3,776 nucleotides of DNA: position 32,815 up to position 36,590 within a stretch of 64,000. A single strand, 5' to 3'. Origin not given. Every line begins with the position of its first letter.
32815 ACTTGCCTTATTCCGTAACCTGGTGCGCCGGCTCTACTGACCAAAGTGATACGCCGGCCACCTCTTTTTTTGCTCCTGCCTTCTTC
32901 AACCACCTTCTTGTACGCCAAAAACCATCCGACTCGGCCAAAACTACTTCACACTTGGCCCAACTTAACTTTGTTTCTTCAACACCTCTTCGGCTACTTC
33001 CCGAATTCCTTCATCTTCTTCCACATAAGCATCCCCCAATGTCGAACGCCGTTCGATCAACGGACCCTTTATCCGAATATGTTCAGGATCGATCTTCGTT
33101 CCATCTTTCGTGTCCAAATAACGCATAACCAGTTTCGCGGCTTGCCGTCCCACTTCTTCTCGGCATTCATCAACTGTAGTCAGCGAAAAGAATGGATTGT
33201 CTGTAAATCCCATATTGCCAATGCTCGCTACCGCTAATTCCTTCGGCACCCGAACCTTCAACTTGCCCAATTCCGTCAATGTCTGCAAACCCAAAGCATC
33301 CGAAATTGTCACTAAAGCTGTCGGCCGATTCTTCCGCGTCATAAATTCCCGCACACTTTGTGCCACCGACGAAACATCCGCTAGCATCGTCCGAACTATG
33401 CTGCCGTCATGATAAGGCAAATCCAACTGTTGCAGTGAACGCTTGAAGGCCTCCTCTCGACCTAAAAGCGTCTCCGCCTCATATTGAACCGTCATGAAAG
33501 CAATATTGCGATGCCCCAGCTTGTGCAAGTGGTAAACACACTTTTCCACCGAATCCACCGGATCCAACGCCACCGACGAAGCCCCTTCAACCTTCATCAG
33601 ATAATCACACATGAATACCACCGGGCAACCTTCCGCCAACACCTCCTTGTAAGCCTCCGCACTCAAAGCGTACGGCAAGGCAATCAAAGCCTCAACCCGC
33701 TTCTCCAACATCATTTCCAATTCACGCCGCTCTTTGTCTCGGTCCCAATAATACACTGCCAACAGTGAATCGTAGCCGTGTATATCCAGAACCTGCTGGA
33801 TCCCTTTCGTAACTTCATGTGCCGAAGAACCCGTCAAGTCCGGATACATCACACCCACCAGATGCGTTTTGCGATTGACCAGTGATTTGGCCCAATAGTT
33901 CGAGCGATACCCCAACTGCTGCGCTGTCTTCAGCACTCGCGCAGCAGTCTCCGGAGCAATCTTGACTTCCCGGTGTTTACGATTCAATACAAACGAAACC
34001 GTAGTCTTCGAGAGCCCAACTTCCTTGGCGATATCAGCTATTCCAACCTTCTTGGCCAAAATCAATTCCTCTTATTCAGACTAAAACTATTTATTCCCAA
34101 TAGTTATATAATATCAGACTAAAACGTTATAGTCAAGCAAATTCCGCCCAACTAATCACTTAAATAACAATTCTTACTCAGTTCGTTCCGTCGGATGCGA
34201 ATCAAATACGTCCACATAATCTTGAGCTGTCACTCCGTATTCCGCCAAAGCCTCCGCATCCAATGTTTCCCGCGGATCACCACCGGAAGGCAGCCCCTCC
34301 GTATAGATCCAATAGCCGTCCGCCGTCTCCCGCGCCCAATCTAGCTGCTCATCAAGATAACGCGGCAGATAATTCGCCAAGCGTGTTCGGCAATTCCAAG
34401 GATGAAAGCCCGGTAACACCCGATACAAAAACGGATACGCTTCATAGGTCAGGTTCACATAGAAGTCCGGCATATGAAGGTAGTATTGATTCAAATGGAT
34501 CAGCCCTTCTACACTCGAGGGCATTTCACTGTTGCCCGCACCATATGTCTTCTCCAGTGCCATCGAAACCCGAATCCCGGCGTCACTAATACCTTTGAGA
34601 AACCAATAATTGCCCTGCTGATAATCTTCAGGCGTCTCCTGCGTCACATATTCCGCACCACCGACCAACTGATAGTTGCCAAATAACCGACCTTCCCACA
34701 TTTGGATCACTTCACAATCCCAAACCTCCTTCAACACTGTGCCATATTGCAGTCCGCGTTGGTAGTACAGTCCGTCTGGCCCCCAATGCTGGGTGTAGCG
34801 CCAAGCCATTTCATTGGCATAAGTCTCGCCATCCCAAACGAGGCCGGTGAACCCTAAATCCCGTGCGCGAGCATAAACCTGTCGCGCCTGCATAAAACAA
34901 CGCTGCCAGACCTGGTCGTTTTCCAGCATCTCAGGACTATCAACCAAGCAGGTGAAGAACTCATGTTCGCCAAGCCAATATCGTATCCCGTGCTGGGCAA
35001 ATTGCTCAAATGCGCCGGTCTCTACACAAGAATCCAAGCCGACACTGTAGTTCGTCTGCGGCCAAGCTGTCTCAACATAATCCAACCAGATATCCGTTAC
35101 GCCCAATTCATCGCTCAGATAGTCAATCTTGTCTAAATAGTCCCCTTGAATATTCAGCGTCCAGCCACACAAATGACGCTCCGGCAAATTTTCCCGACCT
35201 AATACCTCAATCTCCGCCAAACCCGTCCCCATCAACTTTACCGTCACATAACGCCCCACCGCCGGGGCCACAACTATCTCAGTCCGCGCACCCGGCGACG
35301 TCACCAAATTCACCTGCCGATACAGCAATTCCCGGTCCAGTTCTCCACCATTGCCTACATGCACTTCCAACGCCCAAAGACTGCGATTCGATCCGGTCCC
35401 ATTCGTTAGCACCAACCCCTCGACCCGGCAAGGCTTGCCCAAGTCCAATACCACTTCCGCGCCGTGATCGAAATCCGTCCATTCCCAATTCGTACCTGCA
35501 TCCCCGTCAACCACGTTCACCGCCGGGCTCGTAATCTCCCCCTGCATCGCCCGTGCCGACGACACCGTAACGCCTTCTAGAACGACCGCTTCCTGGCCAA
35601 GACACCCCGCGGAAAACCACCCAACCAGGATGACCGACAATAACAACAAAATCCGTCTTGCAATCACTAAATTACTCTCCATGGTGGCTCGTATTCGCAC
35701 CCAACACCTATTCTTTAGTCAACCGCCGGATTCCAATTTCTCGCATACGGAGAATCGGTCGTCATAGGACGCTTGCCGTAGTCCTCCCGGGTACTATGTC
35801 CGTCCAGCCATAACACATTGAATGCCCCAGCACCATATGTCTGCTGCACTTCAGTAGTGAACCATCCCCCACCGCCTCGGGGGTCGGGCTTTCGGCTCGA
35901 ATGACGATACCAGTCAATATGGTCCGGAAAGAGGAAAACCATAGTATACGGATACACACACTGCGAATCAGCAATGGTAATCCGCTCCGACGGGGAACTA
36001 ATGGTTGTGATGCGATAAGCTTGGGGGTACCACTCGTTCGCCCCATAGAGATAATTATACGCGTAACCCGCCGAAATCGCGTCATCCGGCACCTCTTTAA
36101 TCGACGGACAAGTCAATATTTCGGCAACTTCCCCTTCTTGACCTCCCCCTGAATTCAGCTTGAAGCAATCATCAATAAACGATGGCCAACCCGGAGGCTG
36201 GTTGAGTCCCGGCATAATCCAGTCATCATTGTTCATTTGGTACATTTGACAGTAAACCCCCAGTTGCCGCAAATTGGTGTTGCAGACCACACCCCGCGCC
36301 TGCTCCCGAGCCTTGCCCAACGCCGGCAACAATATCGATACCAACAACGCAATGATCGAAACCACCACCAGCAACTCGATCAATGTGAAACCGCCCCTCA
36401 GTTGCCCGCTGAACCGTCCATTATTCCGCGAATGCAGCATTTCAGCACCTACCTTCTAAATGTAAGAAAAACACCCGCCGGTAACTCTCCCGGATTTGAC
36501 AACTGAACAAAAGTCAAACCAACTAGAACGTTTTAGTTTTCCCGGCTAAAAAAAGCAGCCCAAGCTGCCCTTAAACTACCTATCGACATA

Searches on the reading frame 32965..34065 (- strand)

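Call 62: search_protein_families(library=pfam, proteins=[window:32965-34065:-], max_evalue=0.00001)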
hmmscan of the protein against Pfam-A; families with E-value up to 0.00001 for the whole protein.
window:32965-34065:- (366 aa): 3 families
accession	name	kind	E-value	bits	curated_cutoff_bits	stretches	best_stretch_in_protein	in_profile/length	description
PF13377.12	Peripla_BP_3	-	5e-25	89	26.5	1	178-342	2-167/167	Periplasmic binding protein-like domain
PF00532.27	Peripla_BP_1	-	8e-16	58.8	22.2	1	67-329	1-272/281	Periplasmic binding proteins and sugar binding domain of LacI family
PF00356.27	LacI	-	2.1e-09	37.4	27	1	9-56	2-46/46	Bacterial regulatory proteins, lacI family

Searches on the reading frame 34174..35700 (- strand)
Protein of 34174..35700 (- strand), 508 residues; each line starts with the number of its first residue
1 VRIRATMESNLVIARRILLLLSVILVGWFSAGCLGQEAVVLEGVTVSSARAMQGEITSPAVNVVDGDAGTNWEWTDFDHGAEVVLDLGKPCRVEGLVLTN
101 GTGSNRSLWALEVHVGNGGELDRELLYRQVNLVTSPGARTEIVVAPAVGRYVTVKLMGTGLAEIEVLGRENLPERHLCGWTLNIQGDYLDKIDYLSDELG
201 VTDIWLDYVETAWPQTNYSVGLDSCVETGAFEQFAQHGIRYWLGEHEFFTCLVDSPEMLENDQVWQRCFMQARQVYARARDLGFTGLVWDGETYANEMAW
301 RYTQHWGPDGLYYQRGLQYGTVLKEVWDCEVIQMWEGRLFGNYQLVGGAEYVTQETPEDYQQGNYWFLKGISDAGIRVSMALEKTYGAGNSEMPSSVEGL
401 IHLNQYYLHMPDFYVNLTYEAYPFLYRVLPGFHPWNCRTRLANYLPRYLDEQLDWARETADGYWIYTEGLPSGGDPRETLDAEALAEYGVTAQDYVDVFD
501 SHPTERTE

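Call 62: search_protein_families(library=pfam, proteins=[window:34174-35700:-], max_evalue=0.00001)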
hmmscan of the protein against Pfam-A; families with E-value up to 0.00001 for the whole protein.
window:34174-35700:- (508 aa): 2 families
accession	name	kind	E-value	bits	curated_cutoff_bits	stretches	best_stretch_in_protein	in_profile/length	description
PF22633.2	F5_F8_type_C_2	-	4.8e-07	30.8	27.8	1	62-154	1-91/91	NedA-like, galactose-binding domain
PF00754.31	F5_F8_type_C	-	4.7e-06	27.2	28.2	1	45-158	3-114/127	F5/8 type C domain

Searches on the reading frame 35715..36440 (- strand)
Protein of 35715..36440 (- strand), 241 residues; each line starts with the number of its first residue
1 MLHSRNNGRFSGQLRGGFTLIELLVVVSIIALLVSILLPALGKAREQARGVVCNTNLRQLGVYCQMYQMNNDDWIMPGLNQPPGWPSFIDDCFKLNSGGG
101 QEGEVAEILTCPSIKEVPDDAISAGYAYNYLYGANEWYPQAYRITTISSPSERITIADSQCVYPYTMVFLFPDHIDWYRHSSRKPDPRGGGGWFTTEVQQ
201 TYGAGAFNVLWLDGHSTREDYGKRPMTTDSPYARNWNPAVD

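Call 62: search_protein_families(library=pfam, proteins=[window:35715-36440:-], max_evalue=0.00001)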
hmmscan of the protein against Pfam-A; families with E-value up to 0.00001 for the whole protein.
window:35715-36440:- (241 aa): 1 family
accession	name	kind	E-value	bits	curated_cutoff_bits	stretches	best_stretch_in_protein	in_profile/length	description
PF07963.17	N_methyl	-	4.9e-06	26.3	21.2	1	15-38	4-27/27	Prokaryotic N-terminal methylation motif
